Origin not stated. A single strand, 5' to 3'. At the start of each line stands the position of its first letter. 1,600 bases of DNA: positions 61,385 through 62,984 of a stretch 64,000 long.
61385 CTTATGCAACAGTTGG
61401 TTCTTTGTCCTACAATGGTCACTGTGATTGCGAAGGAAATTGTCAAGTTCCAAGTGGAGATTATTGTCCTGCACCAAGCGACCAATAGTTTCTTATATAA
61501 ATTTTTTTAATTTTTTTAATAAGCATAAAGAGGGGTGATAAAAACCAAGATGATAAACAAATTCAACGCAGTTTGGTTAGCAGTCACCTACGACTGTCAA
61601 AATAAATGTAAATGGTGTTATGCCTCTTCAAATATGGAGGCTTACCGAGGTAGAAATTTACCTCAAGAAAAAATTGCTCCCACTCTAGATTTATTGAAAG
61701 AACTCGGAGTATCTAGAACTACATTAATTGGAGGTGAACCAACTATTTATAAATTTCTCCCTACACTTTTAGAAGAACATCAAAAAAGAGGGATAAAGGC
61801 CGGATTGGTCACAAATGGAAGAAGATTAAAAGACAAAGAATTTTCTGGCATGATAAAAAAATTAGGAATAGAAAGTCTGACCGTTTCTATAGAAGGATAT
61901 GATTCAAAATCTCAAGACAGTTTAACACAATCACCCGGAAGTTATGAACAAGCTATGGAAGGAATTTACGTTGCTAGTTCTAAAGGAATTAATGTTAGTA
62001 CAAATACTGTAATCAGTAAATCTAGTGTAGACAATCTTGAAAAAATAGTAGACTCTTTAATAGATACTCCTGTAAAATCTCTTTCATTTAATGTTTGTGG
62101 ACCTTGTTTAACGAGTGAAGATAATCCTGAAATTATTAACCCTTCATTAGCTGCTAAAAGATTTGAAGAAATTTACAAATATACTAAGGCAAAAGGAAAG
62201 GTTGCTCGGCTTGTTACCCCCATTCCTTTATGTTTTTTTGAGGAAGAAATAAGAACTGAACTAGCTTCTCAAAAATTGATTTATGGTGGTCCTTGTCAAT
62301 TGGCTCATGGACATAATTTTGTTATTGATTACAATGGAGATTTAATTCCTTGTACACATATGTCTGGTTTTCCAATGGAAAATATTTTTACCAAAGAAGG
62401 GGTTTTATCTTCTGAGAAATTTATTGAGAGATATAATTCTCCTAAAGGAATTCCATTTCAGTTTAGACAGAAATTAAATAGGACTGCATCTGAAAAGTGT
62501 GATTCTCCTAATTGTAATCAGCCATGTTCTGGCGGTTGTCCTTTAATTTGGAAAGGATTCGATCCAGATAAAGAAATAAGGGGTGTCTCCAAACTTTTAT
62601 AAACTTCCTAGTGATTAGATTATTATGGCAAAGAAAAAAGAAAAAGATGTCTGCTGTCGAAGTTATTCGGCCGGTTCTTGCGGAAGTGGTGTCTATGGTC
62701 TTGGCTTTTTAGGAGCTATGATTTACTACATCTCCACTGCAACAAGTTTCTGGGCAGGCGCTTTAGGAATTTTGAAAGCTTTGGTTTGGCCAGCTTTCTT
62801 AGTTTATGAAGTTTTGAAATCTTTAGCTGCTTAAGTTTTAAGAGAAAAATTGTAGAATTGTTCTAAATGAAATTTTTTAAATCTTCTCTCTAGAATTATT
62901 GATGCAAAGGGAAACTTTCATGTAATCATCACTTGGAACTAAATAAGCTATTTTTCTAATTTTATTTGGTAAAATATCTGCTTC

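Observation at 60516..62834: Apparently undescribed archaeal RiPP-like system: three tandem Cys/Asp-rich precursors plus a radical SAM/SPASM maturase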

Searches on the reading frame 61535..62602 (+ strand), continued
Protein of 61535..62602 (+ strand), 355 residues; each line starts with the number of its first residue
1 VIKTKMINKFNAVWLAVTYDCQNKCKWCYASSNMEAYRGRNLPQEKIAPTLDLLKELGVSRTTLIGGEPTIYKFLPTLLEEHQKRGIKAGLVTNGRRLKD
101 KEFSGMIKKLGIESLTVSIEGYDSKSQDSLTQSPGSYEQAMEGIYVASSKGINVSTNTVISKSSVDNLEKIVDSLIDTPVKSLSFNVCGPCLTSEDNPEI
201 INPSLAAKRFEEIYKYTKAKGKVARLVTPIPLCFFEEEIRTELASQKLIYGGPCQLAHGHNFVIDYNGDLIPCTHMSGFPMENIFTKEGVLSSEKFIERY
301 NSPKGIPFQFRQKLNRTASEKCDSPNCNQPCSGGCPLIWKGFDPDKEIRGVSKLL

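Call 42: fold_search(model_id=the predicted structure, library=pdb)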
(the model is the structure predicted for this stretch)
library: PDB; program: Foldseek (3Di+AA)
matches with E <= 10: 1804; with E <= 0.001: 174
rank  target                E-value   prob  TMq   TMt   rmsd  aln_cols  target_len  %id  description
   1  7vob                  2.1e-15  1.00  0.65  0.70   6.3       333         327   17  The crystal structure of a Radical SAM Enzyme BlsE involved in the Biosynthesis of Blasticidin S (released 2022-05-04)
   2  5v1s_A                3.6e-15  1.00  0.72  0.61   4.8       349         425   19  Crystal structure of Streptococcus suis SuiB bound to S-adenosylmethionine (released 2017-08-30)
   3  5v1q_A                1.6e-14  1.00  0.69  0.59   5.4       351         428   18  Crystal structure of Streptococcus suis SuiB (released 2017-08-30)
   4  5v1q_B                2.7e-14  1.00  0.70  0.58   5.3       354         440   19  Crystal structure of Streptococcus suis SuiB (released 2017-08-30)
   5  5v1t_A                6.9e-14  1.00  0.73  0.61   4.4       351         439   19  Crystal structure of Streptococcus suis SuiB bound to precursor peptide SuiA (released 2017-08-30)
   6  5v1s_B                2.2e-13  1.00  0.70  0.59   4.9       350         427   18  Crystal structure of Streptococcus suis SuiB bound to S-adenosylmethionine (released 2017-08-30)
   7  4k39_A                2.5e-12  1.00  0.68  0.67   4.1       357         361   15  Native anSMEcpe with bound AdoMet and Cp18Cys peptide (released 2013-05-08)
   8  6q2p_B                3.6e-12  1.00  0.59  0.70   9.0       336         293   16  Crystal structure of mouse viperin bound to cytidine triphosphate and S-adenosylhomocysteine (released 2020-01-22)
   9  6q2p_A                5.4e-12  1.00  0.60  0.72   5.6       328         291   16  Crystal structure of mouse viperin bound to cytidine triphosphate and S-adenosylhomocysteine (released 2020-01-22)
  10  4k37_A                6.5e-12  1.00  0.68  0.67   4.3       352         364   15  Native anSMEcpe with bound AdoMet (released 2013-05-08)
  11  6efn                  7.7e-12  1.00  0.61  0.57   6.4       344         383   18  Structure of a RiPP maturase, SkfB (released 2018-10-24)
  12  2fb2_B                1.2e-11  1.00  0.58  0.62   7.1       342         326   19  Structure of the MoaA Arg17/266/268/Ala triple mutant (released 2006-05-09)
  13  4k36_A                1.2e-11  1.00  0.70  0.65   4.1       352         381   15  His6 tagged anSMEcpe with bound AdoMet (released 2013-05-08)
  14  6q2q_A                1.4e-11  1.00  0.60  0.73   5.5       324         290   15  Crystal structure of mouse viperin bound to uridine triphosphate and S-adenosylhomocysteine (released 2020-01-22)
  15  5vsl_A                1.5e-11  1.00  0.57  0.76   4.4       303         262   17  Crystal structure of viperin with bound [4Fe-4S] cluster and S-adenosylhomocysteine (SAH) (released 2017-06-14)
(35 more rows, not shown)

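Call 45: search_solved_structures(query=A3, max_evalue=10)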
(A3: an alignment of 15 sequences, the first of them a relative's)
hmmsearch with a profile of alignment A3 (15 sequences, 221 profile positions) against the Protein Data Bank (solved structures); distinct sequences matched with E-value up to 10: 5.
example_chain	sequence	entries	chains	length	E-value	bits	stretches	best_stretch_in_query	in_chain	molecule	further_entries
6qzm_A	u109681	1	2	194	0.12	15.3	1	135-172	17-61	Superoxide dismutase [Mn] 2, mitochondrial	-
1h8a_C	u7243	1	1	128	0.34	13.9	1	25-97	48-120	MYB TRANSFORMING PROTEIN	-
6fia_A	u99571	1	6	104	0.38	13.7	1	192-218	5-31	LINE-1 retrotransposable element ORF1 protein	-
9cc5_A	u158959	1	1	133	0.52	13.3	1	47-110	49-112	Amylin-NHO-22 Binder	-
3cjh_A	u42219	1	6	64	0.65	13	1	44-91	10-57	Mitochondrial import inner membrane translocase subunit TIM13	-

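Call 46: search_protein_families(library=pfam, alignment_id=A3, max_evalue=0.1)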
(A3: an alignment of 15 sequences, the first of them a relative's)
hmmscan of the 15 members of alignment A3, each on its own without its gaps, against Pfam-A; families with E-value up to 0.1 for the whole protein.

A. member 1, L002:6043-6729:+ (228 aa): 0 families

B. families by the number of members that match (of 15 scanned): 17 families
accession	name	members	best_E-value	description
PF04818.19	CID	1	3.3e-05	CID domain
PF07697.16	7TMR-HDED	1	0.0025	7TM-HD extracellular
PF18894.6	PhageMetallopep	1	0.0029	Putative phage metallopeptidase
PF00191.25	Annexin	1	0.0055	Annexin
PF14922.11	FWWh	1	0.0077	Protein of unknown function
PF20285.3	CTD9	1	0.011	C-terminal domain 9 of the ABC-three component (ABC-3C) systems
PF10655.14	DUF2482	1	0.012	Hypothetical protein of unknown function (DUF2482)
PF11267.13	DUF3067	1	0.028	Domain of unknown function (DUF3067)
PF08769.17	Spo0A_C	1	0.034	Sporulation initiation factor Spo0A C terminal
PF10279.14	Latarcin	1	0.04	Latarcin precursor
PF14799.11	FAM195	1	0.047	FAM195 family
PF18148.6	RGS_DHEX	1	0.048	Regulator of G-protein signalling DHEX domain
PF24898.2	GGDEF_GdpP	1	0.049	Cyclic-di-AMP phosphodiesterase GdpP-like, GGDEF domain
PF03162.18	Y_phosphatase2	1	0.051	Tyrosine phosphatase family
PF11641.13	Antigen_Bd37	1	0.069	Glycosylphosphatidylinositol-anchored merozoite surface protein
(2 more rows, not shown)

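Call 62: find_encoding_contigs(protein=P0166, flank=6000, max_places=3)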
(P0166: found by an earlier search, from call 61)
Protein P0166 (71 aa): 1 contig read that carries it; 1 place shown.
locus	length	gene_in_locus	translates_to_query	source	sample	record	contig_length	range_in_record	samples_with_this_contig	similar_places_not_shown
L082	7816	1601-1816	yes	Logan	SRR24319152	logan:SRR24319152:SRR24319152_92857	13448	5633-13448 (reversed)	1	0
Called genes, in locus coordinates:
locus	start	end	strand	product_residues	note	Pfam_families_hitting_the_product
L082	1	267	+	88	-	?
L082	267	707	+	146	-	PF00293:NUDIX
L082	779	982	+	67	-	-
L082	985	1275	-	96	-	-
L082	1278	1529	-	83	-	-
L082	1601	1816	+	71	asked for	-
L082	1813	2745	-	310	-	PF13404:HTH_AsnC-type, PF13412:HTH_24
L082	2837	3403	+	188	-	-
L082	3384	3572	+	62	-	-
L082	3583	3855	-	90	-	-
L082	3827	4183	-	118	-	-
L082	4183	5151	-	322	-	-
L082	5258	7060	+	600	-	PF04851:ResIII, PF00176:SNF2-rel_dom, PF00270:DEAD, PF00271:Helicase_C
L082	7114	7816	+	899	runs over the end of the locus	PF00059:Lectin_C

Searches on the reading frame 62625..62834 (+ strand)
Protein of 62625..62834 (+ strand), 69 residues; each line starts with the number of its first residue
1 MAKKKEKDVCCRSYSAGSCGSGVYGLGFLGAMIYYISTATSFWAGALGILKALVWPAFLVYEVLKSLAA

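Call 3: search_protein_families(library=ncbifam, proteins=[window:62625-62834:+], max_evalue=1)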
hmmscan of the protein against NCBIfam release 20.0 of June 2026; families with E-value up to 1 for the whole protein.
window:62625-62834:+ (69 aa): 2 families
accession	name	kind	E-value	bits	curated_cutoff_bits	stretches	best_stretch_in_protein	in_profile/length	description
NF007078.0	PRK09529.1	subfamily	0.16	10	809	1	16-59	614-656/710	bifunctional acetyl-CoA decarbonylase/synthase complex subunit alpha/beta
NF046122.1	morpho_MmpA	equivalog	0.54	10.4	32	0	20-36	27-43/47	morphogenic membrane protein MmpA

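Call 4: search_protein_families(library=pfam, proteins=[window:62625-62834:+], max_evalue=1)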
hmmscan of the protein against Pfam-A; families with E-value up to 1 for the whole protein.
window:62625-62834:+ (69 aa): 0 families

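Call 61: list_cluster_members(proteins=[P0001, window:62625-62834:+, window:60839-61066:+, window:59471-60424:-])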
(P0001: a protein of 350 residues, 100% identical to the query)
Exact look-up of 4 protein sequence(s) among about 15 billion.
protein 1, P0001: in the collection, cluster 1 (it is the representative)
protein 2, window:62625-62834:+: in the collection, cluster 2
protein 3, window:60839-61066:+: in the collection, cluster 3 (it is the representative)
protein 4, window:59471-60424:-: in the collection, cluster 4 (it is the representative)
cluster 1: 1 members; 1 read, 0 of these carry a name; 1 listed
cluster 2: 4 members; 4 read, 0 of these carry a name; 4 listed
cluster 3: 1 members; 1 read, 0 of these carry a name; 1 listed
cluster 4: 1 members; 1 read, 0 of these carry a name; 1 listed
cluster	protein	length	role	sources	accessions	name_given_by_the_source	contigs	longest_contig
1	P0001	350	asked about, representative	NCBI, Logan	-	-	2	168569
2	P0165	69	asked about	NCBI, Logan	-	-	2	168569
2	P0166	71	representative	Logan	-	-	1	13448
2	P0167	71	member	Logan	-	-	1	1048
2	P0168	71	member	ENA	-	-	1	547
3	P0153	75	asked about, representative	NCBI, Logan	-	-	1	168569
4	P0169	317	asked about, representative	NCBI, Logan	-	-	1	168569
